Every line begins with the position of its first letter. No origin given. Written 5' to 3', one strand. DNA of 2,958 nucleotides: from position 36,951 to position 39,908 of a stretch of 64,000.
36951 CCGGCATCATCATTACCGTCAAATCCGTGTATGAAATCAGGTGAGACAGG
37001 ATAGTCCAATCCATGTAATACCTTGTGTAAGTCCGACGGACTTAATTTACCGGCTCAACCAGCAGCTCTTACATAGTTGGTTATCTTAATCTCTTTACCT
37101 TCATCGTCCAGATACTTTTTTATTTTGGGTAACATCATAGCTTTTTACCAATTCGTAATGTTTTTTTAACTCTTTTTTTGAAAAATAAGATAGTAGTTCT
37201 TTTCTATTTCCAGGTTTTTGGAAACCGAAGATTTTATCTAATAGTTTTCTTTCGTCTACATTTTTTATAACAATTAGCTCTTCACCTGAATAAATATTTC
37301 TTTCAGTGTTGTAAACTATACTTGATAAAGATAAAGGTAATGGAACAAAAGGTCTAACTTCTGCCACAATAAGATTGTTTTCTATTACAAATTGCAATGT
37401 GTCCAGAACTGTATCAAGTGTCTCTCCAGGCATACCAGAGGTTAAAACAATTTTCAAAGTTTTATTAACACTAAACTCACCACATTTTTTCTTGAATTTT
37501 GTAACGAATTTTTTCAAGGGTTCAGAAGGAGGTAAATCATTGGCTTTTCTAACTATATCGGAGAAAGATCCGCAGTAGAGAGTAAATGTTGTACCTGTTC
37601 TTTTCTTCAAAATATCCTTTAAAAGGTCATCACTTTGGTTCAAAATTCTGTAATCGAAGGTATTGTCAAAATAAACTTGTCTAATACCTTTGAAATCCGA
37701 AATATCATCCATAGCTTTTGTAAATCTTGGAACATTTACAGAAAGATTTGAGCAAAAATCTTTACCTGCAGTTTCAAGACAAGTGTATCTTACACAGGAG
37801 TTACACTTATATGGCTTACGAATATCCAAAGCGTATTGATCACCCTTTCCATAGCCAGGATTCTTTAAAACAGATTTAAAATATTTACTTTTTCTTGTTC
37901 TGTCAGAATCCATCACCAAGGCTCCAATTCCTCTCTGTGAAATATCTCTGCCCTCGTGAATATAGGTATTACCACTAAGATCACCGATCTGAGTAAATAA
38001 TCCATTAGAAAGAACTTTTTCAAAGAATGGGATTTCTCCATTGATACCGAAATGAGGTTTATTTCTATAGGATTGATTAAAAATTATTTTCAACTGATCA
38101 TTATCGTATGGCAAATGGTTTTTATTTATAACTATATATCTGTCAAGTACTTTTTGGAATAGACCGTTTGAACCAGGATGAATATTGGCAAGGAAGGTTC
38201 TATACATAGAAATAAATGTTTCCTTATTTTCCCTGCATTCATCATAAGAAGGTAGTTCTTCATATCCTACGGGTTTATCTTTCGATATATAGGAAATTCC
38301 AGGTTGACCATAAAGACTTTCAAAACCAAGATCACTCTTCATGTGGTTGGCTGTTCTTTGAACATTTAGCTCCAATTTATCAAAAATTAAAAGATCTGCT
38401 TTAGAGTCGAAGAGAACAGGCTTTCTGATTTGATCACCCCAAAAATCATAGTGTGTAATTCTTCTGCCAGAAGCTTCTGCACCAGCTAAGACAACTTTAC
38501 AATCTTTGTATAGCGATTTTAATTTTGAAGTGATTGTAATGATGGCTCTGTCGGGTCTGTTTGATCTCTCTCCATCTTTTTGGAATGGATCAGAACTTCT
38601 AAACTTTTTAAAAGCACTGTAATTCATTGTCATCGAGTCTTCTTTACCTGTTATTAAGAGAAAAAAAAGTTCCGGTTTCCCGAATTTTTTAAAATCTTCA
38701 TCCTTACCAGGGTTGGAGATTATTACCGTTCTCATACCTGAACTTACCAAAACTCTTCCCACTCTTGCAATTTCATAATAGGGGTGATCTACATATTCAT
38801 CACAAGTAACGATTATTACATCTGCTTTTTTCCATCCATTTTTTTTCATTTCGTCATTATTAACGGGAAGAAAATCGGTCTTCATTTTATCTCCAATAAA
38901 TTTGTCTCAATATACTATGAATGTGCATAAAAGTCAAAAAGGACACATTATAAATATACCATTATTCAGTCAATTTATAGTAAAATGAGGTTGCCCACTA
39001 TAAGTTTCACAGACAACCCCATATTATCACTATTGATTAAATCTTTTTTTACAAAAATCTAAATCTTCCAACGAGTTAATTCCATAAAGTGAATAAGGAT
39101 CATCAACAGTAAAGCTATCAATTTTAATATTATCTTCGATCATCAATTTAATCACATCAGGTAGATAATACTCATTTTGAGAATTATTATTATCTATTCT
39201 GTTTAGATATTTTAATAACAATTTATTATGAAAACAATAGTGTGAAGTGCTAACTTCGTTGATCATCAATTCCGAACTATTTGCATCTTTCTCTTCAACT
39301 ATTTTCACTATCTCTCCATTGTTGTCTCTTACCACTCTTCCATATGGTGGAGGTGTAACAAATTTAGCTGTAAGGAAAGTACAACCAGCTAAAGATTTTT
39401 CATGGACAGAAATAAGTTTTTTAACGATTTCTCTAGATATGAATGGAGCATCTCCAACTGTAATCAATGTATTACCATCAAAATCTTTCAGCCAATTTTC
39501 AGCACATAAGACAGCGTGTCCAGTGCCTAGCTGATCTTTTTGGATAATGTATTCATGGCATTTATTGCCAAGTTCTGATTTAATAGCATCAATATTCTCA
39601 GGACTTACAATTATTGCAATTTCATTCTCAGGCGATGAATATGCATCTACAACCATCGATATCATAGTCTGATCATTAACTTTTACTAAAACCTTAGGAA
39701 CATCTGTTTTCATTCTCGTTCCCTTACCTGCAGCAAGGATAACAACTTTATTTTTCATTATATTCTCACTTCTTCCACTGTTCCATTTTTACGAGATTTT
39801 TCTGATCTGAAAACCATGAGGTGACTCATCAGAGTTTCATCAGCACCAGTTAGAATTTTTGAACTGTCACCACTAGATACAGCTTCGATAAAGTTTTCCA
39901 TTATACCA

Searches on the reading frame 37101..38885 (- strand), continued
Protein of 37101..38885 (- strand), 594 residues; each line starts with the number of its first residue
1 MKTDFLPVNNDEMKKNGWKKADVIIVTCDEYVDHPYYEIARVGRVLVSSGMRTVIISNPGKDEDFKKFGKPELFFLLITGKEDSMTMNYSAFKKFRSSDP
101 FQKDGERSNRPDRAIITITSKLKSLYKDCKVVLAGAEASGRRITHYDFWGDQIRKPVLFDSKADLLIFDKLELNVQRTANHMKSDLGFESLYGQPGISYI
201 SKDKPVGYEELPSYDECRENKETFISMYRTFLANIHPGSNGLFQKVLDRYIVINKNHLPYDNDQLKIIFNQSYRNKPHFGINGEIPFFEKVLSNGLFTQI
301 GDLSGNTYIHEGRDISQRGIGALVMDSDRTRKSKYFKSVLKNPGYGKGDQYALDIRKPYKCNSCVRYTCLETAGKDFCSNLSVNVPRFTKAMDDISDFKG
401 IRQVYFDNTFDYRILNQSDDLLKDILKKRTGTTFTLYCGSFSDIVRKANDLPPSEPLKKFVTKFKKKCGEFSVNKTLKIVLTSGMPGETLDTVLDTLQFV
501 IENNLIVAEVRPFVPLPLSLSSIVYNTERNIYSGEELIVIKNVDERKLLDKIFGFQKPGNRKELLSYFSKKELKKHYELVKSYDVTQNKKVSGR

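Call 71: find_encoding_contigs(protein=P0383, flank=6000, max_places=2)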
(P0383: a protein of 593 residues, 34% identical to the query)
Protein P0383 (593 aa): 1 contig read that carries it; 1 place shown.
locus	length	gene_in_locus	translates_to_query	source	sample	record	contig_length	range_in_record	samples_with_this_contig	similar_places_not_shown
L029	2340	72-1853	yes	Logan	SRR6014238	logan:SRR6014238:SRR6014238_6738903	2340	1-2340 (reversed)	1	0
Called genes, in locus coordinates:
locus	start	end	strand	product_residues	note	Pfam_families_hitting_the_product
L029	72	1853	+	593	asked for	PF08497:Radical_SAM_N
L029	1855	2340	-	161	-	?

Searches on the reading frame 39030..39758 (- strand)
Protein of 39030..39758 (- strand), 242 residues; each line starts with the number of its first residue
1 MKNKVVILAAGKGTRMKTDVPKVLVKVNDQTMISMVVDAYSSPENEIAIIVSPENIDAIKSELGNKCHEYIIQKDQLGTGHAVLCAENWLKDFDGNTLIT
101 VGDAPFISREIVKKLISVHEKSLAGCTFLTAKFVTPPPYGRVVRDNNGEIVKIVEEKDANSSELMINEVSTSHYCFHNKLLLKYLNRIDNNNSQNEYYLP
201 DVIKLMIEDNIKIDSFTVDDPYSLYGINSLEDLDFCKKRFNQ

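Call 5: search_protein_families(library=pfam, proteins=[window:39030-39758:-], max_evalue=0.01)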
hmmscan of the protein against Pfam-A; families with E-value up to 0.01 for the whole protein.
window:39030-39758:- (242 aa): 4 families
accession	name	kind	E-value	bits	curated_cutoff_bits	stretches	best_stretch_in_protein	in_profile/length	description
PF00483.29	NTP_transferase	-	4.9e-18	66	21.2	1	4-211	1-214/245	Nucleotidyl transferase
PF12804.13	NTP_transf_3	-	1.6e-16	61.4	27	1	5-133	1-125/160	MobA-like NTP transferase domain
PF01128.25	IspD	-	2.6e-10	40.9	27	1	5-126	3-124/221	2-C-methyl-D-erythritol 4-phosphate cytidylyltransferase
PF02348.25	CTP_transf_3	-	0.0058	16.9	22.6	0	22-122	16-117/217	Cytidylyltransferase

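Call 6: search_protein_families(library=ncbifam, proteins=[window:39030-39758:-], max_evalue=0.01)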
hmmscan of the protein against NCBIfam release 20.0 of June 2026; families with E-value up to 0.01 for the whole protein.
window:39030-39758:- (242 aa): 45 families (the best 25 are shown)
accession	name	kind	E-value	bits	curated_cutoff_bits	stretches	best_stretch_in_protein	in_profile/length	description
NF010934.1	PRK14354.1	equivalog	7.4e-74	248.9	450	1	5-234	2-230/447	bifunctional UDP-N-acetylglucosamine diphosphorylase/glucosamine-1-phosphate N-acetyltransferase GlmU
TIGR01173.1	glmU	equivalog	5.5e-66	223.2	366.85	1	4-234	2-230/452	bifunctional UDP-N-acetylglucosamine diphosphorylase/glucosamine-1-phosphate N-acetyltransferase GlmU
NF010935.0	PRK14355.1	equivalog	7.5e-60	202.8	718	1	5-229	6-231/459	bifunctional UDP-N-acetylglucosamine diphosphorylase/glucosamine-1-phosphate N-acetyltransferase GlmU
NF010932.0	PRK14352.1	equivalog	2.4e-56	191.4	611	1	3-234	7-241/488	bifunctional UDP-N-acetylglucosamine diphosphorylase/glucosamine-1-phosphate N-acetyltransferase GlmU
NF010937.0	PRK14357.1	equivalog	7.1e-54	183.4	658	1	4-234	2-223/448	bifunctional UDP-N-acetylglucosamine diphosphorylase/glucosamine-1-phosphate N-acetyltransferase GlmU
NF010940.0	PRK14360.1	equivalog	1e-53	182.5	602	1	5-238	4-234/452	bifunctional UDP-N-acetylglucosamine diphosphorylase/glucosamine-1-phosphate N-acetyltransferase GlmU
NF010933.0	PRK14353.1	equivalog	3.8e-51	174.1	505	1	3-235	6-237/453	bifunctional UDP-N-acetylglucosamine diphosphorylase/glucosamine-1-phosphate N-acetyltransferase GlmU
NF006986.0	PRK09451.1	equivalog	4.8e-49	167.4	725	1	3-234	6-233/456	bifunctional UDP-N-acetylglucosamine diphosphorylase/glucosamine-1-phosphate N-acetyltransferase GlmU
NF010936.0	PRK14356.1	equivalog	1.5e-45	155.9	666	1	4-236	7-239/456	bifunctional UDP-N-acetylglucosamine diphosphorylase/glucosamine-1-phosphate N-acetyltransferase GlmU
NF010939.0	PRK14359.1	equivalog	3.6e-44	151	592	1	1-233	1-226/430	bifunctional UDP-N-acetylglucosamine diphosphorylase/glucosamine-1-phosphate N-acetyltransferase GlmU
NF010938.0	PRK14358.1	equivalog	6.2e-39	133.9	500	1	4-233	9-237/481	bifunctional N-acetylglucosamine-1-phosphate uridyltransferase/glucosamine-1-phosphate acetyltransferase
TIGR03992.1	Arch_glmU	subfamily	2.7e-25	89.1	292.1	1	4-219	2-208/393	bifunctional sugar-1-phosphate nucleotidylyltransferase/acetyltransferase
NF041313.1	UDPGP_AglF_Halo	equivalog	7.8e-22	77.9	400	1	4-236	2-230/234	UTP--glucose-1-phosphate uridylyltransferase AglF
TIGR01208.1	rmlA_long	equivalog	1.1e-21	77.2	320.25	1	4-218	1-214/353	glucose-1-phosphate thymidylyltransferase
NF041173.1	Sug_nt_acttase_Thmprot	equivalog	2e-18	66.5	600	1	4-213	2-202/405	bifunctional sugar-1-phosphate nucleotidylyltransferase/acetyltransferase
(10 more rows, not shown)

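Call 30: search_solved_structures(query=window:39030-39758:-, max_evalue=0.00001)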
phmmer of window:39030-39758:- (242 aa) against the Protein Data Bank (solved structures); distinct sequences matched with E-value up to 0.00001: 23.
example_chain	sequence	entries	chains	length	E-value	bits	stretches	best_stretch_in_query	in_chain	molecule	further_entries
9dqf_A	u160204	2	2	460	4.5e-48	166.7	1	2-234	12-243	Bifunctional protein GlmU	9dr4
4aaw_A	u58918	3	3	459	1.3e-47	165.1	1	1-229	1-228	BIFUNCTIONAL PROTEIN GLMU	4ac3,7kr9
1g95_A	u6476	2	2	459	1.8e-47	164.7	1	1-229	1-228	N-ACETYLGLUCOSAMINE-1-PHOSPHATE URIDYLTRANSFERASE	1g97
1hm0_A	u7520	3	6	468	3.5e-47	163.7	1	3-229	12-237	N-ACETYLGLUCOSAMINE 1-PHOSPHATE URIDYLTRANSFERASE | UDP-N-ACETYLGLUCOSAMINE-1-PHOSPHATE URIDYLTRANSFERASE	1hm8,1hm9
2v0h_A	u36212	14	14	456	5.9e-42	146.6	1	5-234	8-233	BIFUNCTIONAL PROTEIN GLMU | GLUCOSAMINE-1-PHOSPHATE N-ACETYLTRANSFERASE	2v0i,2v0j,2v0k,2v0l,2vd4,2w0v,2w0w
2qkx_A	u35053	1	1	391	4.6e-37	130.6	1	4-233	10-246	Bifunctional protein glmU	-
3d8v_A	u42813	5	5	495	7.9e-37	129.8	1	4-233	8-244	Bifunctional protein glmU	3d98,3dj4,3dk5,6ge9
3spt_A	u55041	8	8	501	8.2e-37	129.8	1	4-233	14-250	Bifunctional protein glmU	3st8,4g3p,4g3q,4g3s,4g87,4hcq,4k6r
3foq_A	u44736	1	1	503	8.3e-37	129.8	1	4-233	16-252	Bifunctional protein glmU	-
3fww_A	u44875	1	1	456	1e-36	129.5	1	4-229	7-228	Bifunctional protein glmU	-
4fce_A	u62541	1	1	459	1e-36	129.5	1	4-229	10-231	Bifunctional protein GlmU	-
5vmk_A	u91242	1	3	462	1.7e-36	128.8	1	2-240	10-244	Bifunctional protein GlmU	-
1fwy_A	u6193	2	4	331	1.6e-33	119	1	4-218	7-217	UDP-N-ACETYLGLUCOSAMINE PYROPHOSPHORYLASE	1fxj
1hv9_A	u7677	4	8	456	3.7e-33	117.8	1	4-216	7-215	UDP-N-ACETYLGLUCOSAMINE PYROPHOSPHORYLASE | Bifunctional protein glmU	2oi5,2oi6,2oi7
9mh4_A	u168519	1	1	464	3.7e-33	117.8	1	4-215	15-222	Bifunctional protein GlmU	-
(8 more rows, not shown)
